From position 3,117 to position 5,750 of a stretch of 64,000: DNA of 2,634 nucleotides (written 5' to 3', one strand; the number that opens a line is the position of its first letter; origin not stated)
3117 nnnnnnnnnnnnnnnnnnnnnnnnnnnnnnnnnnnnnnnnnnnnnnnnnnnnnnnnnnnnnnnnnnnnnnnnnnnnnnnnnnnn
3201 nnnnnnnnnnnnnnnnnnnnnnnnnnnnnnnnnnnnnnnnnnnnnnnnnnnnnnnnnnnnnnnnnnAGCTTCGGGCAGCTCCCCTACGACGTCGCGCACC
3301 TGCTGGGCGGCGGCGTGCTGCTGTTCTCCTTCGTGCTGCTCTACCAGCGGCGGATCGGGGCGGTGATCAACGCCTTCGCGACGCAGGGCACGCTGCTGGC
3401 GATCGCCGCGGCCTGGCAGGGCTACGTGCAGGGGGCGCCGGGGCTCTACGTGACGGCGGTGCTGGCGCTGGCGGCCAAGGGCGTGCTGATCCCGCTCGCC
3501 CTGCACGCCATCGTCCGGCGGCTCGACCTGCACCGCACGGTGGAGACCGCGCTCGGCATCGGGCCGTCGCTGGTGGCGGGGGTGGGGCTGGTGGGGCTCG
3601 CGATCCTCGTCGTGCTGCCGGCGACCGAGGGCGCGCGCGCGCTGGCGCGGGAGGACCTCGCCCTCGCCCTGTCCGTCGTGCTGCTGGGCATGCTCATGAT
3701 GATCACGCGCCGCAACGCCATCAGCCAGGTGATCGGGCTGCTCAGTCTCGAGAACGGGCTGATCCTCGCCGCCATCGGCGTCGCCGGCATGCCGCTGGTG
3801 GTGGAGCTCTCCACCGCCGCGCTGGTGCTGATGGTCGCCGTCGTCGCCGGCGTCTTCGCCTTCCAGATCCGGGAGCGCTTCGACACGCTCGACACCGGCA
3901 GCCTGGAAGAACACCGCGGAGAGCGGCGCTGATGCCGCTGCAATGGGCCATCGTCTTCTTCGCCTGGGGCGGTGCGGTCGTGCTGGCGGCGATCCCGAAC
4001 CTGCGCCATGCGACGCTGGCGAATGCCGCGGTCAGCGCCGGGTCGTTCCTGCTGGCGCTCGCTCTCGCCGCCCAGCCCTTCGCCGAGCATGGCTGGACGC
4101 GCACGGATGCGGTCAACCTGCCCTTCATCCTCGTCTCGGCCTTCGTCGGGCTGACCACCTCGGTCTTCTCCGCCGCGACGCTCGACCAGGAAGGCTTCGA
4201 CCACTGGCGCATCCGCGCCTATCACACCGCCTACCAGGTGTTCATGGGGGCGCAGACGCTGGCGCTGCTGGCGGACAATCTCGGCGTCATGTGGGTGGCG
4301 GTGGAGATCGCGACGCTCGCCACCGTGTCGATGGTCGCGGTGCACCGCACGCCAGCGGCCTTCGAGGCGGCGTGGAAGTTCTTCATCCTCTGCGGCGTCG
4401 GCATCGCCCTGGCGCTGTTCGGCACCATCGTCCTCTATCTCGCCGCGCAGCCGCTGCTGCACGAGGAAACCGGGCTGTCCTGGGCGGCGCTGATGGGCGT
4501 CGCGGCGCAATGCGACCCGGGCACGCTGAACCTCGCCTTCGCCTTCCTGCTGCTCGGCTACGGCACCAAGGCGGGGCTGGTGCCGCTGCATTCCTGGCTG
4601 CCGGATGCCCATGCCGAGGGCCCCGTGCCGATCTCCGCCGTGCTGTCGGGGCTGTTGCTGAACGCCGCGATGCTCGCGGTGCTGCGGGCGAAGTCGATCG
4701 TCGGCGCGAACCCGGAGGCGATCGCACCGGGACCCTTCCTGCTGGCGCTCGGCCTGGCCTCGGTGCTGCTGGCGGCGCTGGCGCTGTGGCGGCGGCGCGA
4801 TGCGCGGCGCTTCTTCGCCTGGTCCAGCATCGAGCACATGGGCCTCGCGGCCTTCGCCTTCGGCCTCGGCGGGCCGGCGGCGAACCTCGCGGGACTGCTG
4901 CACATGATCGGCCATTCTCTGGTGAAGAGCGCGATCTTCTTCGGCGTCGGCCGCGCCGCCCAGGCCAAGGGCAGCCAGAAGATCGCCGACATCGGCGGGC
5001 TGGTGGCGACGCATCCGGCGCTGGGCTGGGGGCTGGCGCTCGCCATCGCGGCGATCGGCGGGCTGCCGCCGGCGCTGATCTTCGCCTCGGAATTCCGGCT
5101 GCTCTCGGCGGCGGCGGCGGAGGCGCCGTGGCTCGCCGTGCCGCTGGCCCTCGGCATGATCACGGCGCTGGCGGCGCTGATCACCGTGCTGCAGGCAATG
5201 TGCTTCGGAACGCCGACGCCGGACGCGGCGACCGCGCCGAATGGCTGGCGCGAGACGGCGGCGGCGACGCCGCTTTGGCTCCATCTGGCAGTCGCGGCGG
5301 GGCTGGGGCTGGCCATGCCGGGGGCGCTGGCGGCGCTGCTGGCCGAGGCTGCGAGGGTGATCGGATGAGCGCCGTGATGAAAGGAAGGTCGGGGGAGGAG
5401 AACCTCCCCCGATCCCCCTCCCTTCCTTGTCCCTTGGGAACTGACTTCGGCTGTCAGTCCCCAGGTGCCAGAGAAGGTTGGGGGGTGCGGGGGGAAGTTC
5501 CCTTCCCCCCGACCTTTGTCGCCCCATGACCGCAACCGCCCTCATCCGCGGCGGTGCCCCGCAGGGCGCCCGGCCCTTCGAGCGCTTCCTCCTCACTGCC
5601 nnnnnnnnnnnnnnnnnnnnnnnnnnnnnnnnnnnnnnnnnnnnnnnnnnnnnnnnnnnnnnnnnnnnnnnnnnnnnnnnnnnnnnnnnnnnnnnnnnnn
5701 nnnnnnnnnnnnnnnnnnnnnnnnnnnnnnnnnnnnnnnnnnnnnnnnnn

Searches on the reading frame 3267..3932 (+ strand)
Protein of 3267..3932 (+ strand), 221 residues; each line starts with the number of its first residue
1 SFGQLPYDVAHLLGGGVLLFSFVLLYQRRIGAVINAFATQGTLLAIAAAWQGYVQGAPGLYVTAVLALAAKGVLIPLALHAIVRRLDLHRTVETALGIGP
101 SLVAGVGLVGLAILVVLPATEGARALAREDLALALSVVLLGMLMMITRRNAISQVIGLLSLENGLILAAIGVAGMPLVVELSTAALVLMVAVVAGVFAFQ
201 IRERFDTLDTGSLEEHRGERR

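Call 5: search_protein_families(library=pfam, proteins=[window:3267-3932:+], max_evalue=0.01)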
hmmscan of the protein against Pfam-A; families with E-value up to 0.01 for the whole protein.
window:3267-3932:+ (221 aa): 1 family
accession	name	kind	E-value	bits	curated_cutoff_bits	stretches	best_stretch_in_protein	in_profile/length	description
PF00420.29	Oxidored_q2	-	6.4e-05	23.1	26.1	1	132-194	4-64/95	NADH-ubiquinone/plastoquinone oxidoreductase chain 4L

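Call 6: search_protein_families(library=ncbifam, proteins=[window:3267-3932:+], max_evalue=0.01)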
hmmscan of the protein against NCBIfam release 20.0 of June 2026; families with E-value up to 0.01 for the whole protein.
window:3267-3932:+ (221 aa): 1 family
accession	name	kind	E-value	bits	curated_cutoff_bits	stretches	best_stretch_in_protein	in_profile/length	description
NF008556.0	PRK11492.1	equivalog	1.3e-18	67.7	136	1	12-218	9-216/216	hydrogenase 4 membrane subunit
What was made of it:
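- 3264..3932 (+): hyqE/hyfE-like membrane subunit. Its GTG overlaps the hyqC stop (GTGA). NCBIfam 'hydrogenase 4 membrane subunit', E 1e-18 (call 6).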

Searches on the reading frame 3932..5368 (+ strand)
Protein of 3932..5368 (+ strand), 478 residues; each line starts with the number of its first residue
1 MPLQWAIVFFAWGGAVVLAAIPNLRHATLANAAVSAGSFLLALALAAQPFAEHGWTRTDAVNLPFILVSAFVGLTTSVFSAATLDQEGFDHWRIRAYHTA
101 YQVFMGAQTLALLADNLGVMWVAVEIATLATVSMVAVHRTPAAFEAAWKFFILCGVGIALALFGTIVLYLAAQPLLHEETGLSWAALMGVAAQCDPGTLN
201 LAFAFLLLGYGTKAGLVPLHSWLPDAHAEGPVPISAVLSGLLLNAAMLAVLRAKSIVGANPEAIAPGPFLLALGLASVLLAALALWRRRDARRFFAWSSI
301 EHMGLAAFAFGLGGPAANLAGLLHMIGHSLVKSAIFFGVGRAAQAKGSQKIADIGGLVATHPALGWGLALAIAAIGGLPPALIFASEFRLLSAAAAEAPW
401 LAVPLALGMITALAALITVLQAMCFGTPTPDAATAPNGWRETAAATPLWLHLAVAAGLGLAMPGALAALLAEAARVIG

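Call 5: search_protein_families(library=pfam, proteins=[window:3932-5368:+], max_evalue=0.01)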
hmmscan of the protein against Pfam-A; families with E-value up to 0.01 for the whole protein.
window:3932-5368:+ (478 aa): 1 family
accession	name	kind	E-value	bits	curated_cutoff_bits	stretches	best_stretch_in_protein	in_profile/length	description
PF00361.26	Proton_antipo_M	-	1.8e-45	155.8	21.5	1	114-405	1-286/294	NADH:quinone oxidoreductase/Mrp antiporter, TM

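Call 6: search_protein_families(library=ncbifam, proteins=[window:3932-5368:+], max_evalue=0.01)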
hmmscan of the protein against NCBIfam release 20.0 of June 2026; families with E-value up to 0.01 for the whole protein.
window:3932-5368:+ (478 aa): 71 families (the best 25 are shown)
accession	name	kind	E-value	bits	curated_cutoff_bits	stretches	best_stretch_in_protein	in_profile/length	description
NF005043.0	PRK06458.1-3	equivalog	3e-167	557.5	533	1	6-477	11-482/483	hydrogenase 4 subunit F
NF005045.0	PRK06458.1-5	equivalog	1.1e-147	492.9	543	1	10-477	10-482/484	hydrogenase 4 subunit F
NF005044.0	PRK06458.1-4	equivalog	6.7e-89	299.1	610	1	2-477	14-494/531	hydrogenase 4 subunit F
NF005041.0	PRK06458.1-1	equivalog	5.7e-67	226.9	951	1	46-476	60-493/526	hydrogenase 4 subunit F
NF006427.0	PRK08676.1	equivalog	6.2e-67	226.6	511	1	38-474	43-480/486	hydrogenase membrane subunit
NF005042.0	PRK06458.1-2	equivalog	1.1e-52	179.7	437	1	27-417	23-395/439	hydrogenase 4 subunit F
NF006241.0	PRK08377.1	equivalog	2.3e-44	152.3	645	1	65-408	83-414/494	NADH dehydrogenase subunit N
TIGR01972.1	NDH_I_M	subfamily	1e-43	149.8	263.8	1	59-457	77-465/486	NADH-quinone oxidoreductase subunit M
NF005086.0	PRK06521.1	equivalog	5.3e-42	144.1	667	1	54-425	74-447/669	hydrogenase 4 subunit B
TIGR01770.1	NDH_I_N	subfamily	9.3e-38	130.4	332.6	1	32-428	41-436/472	NADH-quinone oxidoreductase subunit NuoN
NF006419.0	PRK08668.1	equivalog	1.2e-35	123.3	617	1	59-428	69-435/613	NADH dehydrogenase subunit M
NF005097.0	PRK06525.1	equivalog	2.1e-34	119.1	430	1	58-435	74-450/480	hydrogenase 4 subunit D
NF009305.0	PRK12662.1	equivalog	5.8e-33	114.4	700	1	59-432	75-445/492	putative monovalent cation/H+ antiporter subunit D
NF009308.0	PRK12665.1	equivalog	6e-32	110.9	585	1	60-421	80-432/531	Na+/H+ antiporter subunit D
NF004920.0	PRK06277.1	equivalog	1e-31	110.3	578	1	99-439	102-438/478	energy conserving hydrogenase EhbF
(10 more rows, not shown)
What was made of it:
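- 3932..5368 (+): hyqF/hyfF-like antiporter-type membrane subunit. NCBIfam 'hydrogenase 4 subunit F', 557 bits, above the cut-off of 533 (call 6).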

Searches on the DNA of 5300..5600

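Call 86: search_rna_families(source=window, start=5300, end=5600, threshold=evalue, max_evalue=1)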
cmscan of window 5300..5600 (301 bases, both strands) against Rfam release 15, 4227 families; matches with E-value up to 1: 30.
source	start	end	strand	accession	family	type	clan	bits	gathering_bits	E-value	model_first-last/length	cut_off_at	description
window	5384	5517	+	RF04159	MIR1437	Gene; miRNA;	-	36.9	168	6.3e-05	1-192/192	no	MIR1437 microRNA precursor family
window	5385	5516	-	RF04159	MIR1437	Gene; miRNA;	-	34.3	168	0.00023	1-192/192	no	MIR1437 microRNA precursor family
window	5410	5488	+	RF00763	mir-339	Gene; miRNA;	-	31.4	60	0.001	1-92/92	no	mir-339 microRNA precursor family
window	5364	5547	-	RF04119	MIR1858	Gene; miRNA;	-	28.3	137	0.0054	1-197/197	no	MIR1858 microRNA precursor family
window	5404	5495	-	RF03698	mir-2861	Gene; miRNA;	-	26.8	89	0.011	1-82/82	no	mir-2861 microRNA precursor family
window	5361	5542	+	RF04119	MIR1858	Gene; miRNA;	-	26.7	137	0.012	1-197/197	no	MIR1858 microRNA precursor family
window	5377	5431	-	RF03778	mir-483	Gene; miRNA;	-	25.2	60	0.013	1-75/75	no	mir-483 microRNA precursor family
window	5379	5520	+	RF02354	BjrC80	Gene; sRNA;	-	25.1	80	0.0049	1-162/162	no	Bradyrhizobiaceae sRNA BjrC80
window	5392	5502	+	RF03302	mir-6133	Gene; miRNA;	-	25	79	0.013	1-104/104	no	mir-6133 microRNA precursor family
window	5379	5420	-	RF03873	mir-3192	Gene; miRNA;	-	24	80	0.012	1-77/77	no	mir-3192 microRNA precursor family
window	5404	5494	+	RF03698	mir-2861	Gene; miRNA;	-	23.7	89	0.065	1-82/82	no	mir-2861 microRNA precursor family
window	5374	5427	-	RF03964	mir-H1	Gene; miRNA;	-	22.5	97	0.17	1-85/85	no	mir-H1 microRNA precursor family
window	5404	5496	-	RF03872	MIR6426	Gene; miRNA;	-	21.6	96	0.06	1-84/84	no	MIR6426 microRNA precursor family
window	5380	5527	-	RF02346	ar35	Gene; sRNA;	-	21.5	45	0.037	1-144/144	no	Alphaproteobacterial sRNA ar35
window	5381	5420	-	RF03629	mir-641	Gene; miRNA;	-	21.5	100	0.085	1-98/98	no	mir-641 microRNA precursor family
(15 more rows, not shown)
